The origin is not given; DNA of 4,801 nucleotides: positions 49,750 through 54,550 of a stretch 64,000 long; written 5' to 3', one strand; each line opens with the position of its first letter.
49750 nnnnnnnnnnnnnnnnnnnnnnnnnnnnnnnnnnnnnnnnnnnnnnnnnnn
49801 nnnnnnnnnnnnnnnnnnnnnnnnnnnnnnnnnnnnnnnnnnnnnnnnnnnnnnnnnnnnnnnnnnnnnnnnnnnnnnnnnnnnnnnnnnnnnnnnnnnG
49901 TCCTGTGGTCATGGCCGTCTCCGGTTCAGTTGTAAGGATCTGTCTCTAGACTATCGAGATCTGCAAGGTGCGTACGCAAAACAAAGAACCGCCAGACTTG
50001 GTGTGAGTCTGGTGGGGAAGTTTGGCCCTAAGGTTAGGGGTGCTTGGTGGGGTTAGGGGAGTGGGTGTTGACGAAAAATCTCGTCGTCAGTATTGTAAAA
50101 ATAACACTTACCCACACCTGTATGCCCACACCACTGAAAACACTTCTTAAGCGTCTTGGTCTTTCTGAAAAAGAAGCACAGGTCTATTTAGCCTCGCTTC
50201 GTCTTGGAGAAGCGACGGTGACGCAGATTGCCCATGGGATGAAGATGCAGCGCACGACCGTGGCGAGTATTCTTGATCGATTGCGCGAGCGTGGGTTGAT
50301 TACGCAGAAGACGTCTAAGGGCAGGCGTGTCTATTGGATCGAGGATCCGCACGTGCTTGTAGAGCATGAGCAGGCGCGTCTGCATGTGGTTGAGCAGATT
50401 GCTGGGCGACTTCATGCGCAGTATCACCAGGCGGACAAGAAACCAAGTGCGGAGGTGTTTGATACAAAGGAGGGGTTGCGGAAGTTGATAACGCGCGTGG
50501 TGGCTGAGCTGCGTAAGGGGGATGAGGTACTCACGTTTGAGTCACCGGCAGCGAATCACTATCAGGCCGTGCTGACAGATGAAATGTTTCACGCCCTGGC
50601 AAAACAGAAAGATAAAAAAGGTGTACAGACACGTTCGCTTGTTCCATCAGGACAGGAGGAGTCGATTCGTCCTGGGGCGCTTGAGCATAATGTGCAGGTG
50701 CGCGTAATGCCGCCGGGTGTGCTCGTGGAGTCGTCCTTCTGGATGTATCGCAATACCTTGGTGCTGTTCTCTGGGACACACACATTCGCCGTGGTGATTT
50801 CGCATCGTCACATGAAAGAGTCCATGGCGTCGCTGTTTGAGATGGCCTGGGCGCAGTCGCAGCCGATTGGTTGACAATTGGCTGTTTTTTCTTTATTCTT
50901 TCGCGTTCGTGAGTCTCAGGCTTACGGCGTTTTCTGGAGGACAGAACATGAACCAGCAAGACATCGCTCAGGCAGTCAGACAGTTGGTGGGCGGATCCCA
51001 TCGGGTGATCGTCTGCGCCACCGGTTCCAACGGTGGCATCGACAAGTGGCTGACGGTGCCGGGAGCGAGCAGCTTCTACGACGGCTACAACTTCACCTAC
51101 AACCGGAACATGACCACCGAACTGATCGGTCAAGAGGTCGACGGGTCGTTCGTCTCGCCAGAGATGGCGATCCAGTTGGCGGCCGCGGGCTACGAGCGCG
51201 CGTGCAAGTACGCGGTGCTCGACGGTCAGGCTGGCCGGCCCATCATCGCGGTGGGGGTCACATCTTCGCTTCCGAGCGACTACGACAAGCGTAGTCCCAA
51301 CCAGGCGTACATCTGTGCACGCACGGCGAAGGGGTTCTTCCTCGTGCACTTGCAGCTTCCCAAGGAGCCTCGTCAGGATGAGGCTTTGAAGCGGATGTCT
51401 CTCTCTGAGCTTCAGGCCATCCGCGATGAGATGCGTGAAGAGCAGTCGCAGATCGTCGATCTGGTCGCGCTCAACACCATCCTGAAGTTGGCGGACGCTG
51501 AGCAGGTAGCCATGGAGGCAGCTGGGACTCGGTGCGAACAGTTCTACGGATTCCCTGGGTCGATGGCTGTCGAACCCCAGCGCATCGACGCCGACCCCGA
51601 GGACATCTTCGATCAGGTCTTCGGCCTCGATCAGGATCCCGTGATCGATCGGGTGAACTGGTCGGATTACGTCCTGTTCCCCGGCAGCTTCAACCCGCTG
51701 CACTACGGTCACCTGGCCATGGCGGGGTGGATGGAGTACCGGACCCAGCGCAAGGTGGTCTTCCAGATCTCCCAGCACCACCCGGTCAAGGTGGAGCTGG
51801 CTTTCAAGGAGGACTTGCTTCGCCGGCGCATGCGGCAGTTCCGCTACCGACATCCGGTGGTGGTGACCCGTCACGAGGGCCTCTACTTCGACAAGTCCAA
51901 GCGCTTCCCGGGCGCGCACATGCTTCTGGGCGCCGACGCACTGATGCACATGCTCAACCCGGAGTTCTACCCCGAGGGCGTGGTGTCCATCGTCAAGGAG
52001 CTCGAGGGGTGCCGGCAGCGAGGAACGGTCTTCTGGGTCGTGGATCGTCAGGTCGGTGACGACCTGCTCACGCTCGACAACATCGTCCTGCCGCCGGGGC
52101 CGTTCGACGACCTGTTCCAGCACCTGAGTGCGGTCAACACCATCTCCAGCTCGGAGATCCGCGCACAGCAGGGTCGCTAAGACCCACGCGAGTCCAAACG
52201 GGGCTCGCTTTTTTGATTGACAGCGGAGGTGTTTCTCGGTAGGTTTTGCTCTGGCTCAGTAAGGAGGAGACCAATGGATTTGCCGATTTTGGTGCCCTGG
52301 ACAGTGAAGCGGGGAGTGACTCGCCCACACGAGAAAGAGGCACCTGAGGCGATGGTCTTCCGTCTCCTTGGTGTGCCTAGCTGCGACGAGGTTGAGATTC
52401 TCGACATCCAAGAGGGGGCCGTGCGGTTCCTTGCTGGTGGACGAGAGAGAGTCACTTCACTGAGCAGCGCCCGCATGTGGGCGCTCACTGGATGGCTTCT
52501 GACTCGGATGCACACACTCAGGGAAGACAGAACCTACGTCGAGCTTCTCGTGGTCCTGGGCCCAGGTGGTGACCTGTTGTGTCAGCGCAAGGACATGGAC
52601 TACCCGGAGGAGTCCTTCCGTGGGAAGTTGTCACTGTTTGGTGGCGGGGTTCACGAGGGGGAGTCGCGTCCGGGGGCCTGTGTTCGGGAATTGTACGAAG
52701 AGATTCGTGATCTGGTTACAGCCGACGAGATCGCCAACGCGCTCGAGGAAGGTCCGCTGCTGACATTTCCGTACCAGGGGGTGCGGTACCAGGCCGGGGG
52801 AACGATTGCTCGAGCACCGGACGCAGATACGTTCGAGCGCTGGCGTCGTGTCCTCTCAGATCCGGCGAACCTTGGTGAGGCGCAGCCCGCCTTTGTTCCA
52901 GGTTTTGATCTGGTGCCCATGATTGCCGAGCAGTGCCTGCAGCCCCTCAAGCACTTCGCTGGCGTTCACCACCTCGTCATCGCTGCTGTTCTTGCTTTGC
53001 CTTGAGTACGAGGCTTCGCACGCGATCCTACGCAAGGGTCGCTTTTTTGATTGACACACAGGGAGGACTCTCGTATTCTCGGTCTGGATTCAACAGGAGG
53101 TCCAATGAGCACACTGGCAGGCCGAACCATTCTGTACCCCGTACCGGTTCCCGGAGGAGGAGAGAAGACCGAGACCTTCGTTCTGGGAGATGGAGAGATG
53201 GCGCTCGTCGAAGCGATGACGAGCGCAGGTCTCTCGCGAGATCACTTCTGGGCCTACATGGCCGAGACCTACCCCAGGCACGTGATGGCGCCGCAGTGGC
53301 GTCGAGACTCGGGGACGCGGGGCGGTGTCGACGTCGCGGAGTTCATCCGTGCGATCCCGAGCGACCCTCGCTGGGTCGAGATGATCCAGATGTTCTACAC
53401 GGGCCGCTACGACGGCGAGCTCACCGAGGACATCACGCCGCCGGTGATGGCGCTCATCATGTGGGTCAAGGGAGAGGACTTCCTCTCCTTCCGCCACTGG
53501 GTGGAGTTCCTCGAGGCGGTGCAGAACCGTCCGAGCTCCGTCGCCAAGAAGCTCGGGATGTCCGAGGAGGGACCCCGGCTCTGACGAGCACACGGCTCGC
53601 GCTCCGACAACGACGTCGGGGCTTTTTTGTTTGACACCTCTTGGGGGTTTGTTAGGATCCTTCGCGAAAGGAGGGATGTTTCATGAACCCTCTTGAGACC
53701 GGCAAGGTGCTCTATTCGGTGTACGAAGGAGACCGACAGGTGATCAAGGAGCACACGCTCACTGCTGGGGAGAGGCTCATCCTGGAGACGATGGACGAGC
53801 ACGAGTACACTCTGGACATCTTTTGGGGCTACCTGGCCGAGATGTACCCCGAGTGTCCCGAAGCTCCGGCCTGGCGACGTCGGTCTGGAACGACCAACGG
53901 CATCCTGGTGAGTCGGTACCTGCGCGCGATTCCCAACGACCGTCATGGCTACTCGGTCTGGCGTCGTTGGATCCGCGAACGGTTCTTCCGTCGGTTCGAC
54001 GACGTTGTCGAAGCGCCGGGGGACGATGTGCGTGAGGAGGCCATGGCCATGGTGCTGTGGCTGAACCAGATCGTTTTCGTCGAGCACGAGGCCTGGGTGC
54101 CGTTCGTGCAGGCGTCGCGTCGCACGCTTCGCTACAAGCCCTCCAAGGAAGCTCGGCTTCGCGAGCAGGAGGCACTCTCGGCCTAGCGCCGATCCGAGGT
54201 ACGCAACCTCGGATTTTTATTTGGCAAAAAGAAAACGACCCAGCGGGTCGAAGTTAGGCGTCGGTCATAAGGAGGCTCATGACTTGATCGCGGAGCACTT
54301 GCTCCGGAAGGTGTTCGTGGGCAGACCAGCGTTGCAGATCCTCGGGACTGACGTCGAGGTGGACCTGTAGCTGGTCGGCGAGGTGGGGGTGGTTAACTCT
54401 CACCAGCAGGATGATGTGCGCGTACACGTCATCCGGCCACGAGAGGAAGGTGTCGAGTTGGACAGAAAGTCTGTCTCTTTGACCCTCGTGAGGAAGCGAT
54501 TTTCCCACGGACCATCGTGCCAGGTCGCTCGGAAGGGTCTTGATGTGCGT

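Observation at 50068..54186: NAD-centred module: TrmB regulator, PncC-like/NadD-like fusion, Nudix hydrolase and two tandem paralogs of unknown family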

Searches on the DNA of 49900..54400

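Call 101: search_rna_families(source=window, start=49900, end=54400, threshold=evalue, max_evalue=1)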
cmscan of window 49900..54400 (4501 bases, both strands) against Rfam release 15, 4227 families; matches with E-value up to 1: 0.
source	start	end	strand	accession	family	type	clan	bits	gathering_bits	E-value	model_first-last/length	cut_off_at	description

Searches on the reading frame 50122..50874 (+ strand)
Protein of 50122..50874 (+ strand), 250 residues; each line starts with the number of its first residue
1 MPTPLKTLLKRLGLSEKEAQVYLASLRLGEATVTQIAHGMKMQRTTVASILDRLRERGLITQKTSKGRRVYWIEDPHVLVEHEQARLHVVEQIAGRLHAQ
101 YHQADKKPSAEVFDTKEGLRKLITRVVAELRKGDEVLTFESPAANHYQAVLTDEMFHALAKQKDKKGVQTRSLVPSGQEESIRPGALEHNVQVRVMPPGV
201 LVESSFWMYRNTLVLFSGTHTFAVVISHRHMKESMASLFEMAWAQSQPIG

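Call 3: search_protein_families(library=pfam, proteins=[window:50122-50874:+], max_evalue=0.01)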
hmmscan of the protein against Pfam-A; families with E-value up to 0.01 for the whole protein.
window:50122-50874:+ (250 aa): 15 families
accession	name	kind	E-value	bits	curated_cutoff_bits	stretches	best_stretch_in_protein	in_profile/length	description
PF01978.25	TrmB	-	5.2e-13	49.1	25.6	1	9-72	1-63/68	Sugar-specific transcriptional regulator TrmB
PF03965.22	Penicillinase_R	-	1.3e-06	29.2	22.6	1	14-98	1-84/115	Penicillinase repressor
PF13545.12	HTH_Crp_2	-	3.8e-05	24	27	1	31-79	23-67/70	Crp-like helix-turn-helix domain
PF01047.28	MarR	-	4.5e-05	23.7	24.6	1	28-66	15-53/59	MarR family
PF12802.13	MarR_2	-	5.3e-05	23.7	27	1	28-67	17-57/61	MarR family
PF13730.12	HTH_36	-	5.7e-05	23.3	25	0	32-60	27-55/55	Helix-turn-helix domain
PF24409.1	wHTH-PRTase_assc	-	0.00036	21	27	1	22-70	3-54/83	wHTH-PRTase associated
PF13551.12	HTH_29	-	0.0014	19.1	28.1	1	26-68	8-52/64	Winged helix-turn helix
PF24270.1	HTH_Cmi2_C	-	0.0017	19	27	1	23-64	81-122/125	Cmi2, C-terminal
PF21984.2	DnaD_N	-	0.0019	18.8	27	1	9-67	9-72/101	DnaD N-terminal domain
PF13463.12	HTH_27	-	0.0023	18.6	22.2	1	14-69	1-58/68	Winged helix DNA-binding domain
PF09339.16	HTH_IclR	-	0.0035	17.5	22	1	30-62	18-50/52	IclR helix-turn-helix domain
PF01022.26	HTH_5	-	0.0063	16.8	22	0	24-61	9-46/47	Bacterial regulatory protein, arsR family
PF25213.1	HVO_A0261_N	-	0.0067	16.7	35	0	23-64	17-58/86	HVO_A0261 N-terminal domain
PF01325.25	Fe_dep_repress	-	0.0093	16.6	26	0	21-67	13-59/60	Iron dependent repressor, N-terminal DNA binding domain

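Call 29: search_protein_families(library=ncbifam, proteins=[window:50122-50874:+], max_evalue=0.1)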
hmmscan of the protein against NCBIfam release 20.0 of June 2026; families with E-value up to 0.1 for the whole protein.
window:50122-50874:+ (250 aa): 23 families
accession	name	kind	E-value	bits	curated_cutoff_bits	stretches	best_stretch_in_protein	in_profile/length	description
TIGR01884.1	cas_HTH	subfamily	4.1e-07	29.6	60.2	1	12-71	138-197/202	CRISPR-associated CARF protein Csa3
NF033788.1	HTH_metalloreg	subfamily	6.9e-07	29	55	1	23-78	17-73/77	metalloregulator ArsR/SmtB family transcription factor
NF040939.2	trans_reg_lrs14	equivalog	2e-06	27.8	90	1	12-68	17-74/103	Lrs14 family HTH-type transcriptional regulator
NF053606.1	Sta1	subfamily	9.4e-06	25.7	80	1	13-80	17-90/100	Sta1 family transcriptional regulator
NF047392.1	TransRegTrmBHalo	equivalog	2.7e-05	23.4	500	1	5-110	9-110/349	HTH-type sugar sensing transcriptional regulator TrmB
NF047390.1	TransRegTrmBL1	equivalog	5e-05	22.4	650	1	8-125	9-125/341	HTH-type sugar sensing transcriptional regulator TrmBL1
NF008273.0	PRK11050.1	equivalog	0.0002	21.1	153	1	28-94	52-116/156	manganese-binding transcriptional regulator MntR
NF053777.1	Saro0803TransReg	equivalog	0.00033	20.4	200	1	12-67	33-88/140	Saro_0803 family transcriptional regulator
NF053756.1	MreA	equivalog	0.00048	19.9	100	1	7-66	8-67/110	MreA family transcriptional regulator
NF033789.1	repress_SdpR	subfamily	0.0013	18.5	100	1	16-72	7-63/79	autorepressor SdpR family transcription factor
NF003210.0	PRK04172.1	equivalog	0.0019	17.1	350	1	14-152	4-142/496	phenylalanine--tRNA ligase subunit alpha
NF041230.1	BagL_FevM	exception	0.0039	17.2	230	1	41-102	65-123/145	MarR family transcriptional regulator BagL/FevM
NF047906.1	CdPbTransRegCmtR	equivalog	0.0041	17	150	1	22-78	26-82/104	Cd(II)/Pb(II)-sensing metalloregulatory transcriptional regulator CmtR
NF012025.0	PRK15481.1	equivalog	0.0056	15.4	573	0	32-86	32-83/432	MocR-like B6 salvage transcription factor PtsJ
NF033545.0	transpos_IS630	equivalog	0.013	15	100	1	27-75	9-59/299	IS630 family transposase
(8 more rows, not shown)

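Call 45: search_protein_families(library=padloc, proteins=[window:50122-50874:+], max_evalue=0.01)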
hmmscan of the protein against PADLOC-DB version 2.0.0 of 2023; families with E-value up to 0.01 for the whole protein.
window:50122-50874:+ (250 aa): 14 families
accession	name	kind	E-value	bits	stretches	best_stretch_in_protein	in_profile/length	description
PDLC01434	CasR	-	6.2e-08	30.7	1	12-71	124-181/191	"CAS-I,CAS-II,CAS-III,CAS-IV,CAS-V,CAS-VI; associated_signaling"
PDLC01268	CasR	-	5.6e-07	27.7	1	13-71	121-174/179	"CAS-I,CAS-II,CAS-III,CAS-IV,CAS-V,CAS-VI; associated_signaling"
PDLC01438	Csa3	-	8.2e-07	27.3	1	16-130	148-253/305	"CAS-I,CAS-II,CAS-III,CAS-IV,CAS-V,CAS-VI; associated_signaling"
PDLC01879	CARF3--CARF_TM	-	1.9e-06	25.7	1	23-71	162-207/222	-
PDLC01850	CARF3--CARF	-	4.6e-05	21.4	1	6-66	137-195/209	-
PDLC01857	CARF3--CARF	-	5.8e-05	20.8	1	3-69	118-182/201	-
PDLC01858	CARF3--CARF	-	0.00017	19.6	1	3-70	132-196/204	-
PDLC01044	Csa3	-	0.00019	19.4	1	10-63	130-182/194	Type I-A associated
PDLC01848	CARF3--CARF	-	0.0005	17.8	1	15-64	136-183/197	-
PDLC01720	Csa3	-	0.0019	16.7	1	23-71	31-85/118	Csa3_1_CAS-I-II-III-IV-V-VI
PDLC03963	SoFic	-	0.0019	15.7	1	30-74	307-351/361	-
PDLC01866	CARF3--CARF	-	0.002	16.1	1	2-69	127-192/207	-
PDLC01853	CARF3--CARF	-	0.003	15.2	1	12-69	136-194/209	-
PDLC01849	CARF3--CARF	-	0.0082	13.9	0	12-64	134-185/197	-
